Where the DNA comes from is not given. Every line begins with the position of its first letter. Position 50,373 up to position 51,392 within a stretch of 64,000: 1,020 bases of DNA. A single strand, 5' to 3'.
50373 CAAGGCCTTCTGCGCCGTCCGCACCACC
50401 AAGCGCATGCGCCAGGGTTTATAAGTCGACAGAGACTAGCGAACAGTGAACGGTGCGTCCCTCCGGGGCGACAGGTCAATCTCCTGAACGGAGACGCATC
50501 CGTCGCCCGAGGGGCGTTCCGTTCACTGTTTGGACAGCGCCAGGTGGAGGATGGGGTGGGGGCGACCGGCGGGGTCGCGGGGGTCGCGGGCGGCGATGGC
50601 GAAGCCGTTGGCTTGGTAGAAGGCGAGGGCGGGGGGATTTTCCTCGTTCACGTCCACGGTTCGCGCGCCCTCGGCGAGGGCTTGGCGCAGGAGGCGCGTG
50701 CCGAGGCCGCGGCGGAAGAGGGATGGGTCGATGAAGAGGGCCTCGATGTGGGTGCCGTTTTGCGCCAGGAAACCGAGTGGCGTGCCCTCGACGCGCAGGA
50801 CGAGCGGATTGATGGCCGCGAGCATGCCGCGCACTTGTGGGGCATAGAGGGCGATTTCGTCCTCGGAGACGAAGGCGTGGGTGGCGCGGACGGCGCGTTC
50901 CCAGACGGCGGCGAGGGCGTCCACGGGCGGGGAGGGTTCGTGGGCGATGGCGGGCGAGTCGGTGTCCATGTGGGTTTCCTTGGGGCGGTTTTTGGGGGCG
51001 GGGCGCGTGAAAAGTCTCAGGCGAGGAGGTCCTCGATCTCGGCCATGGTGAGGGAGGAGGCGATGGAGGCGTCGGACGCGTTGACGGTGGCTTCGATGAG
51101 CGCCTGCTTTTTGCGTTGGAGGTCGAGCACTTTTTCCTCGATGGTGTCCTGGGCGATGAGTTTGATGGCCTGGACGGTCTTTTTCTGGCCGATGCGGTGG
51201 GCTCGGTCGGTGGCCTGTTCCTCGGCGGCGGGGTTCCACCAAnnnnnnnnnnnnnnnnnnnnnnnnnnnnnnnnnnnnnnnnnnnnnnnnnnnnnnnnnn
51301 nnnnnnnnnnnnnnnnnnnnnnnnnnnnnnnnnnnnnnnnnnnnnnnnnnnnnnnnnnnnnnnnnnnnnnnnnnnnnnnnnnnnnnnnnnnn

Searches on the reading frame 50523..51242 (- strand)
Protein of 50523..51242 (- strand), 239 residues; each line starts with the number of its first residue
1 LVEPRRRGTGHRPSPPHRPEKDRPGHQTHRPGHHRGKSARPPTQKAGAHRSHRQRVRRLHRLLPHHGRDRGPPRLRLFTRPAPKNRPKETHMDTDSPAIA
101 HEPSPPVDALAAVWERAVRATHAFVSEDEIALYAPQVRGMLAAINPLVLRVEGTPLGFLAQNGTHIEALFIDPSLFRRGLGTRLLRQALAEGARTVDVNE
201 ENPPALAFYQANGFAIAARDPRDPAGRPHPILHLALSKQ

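Call 98: search_protein_families(library=pfam, proteins=[window:50523-51242:-], max_evalue=0.0001)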
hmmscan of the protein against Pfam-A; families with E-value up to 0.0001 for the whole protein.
window:50523-51242:- (239 aa): 3 families
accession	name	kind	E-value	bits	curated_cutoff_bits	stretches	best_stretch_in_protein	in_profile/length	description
PF00583.31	Acetyltransf_1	-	3.1e-09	37.5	20.7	1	148-214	37-116/116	Acetyltransferase (GNAT) family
PF13508.13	Acetyltransf_7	-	4e-09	37.2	27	1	148-215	7-83/84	Acetyltransferase (GNAT) domain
PF13673.13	Acetyltransf_10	-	1.2e-07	32.2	23.6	1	146-215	33-108/128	Acetyltransferase (GNAT) domain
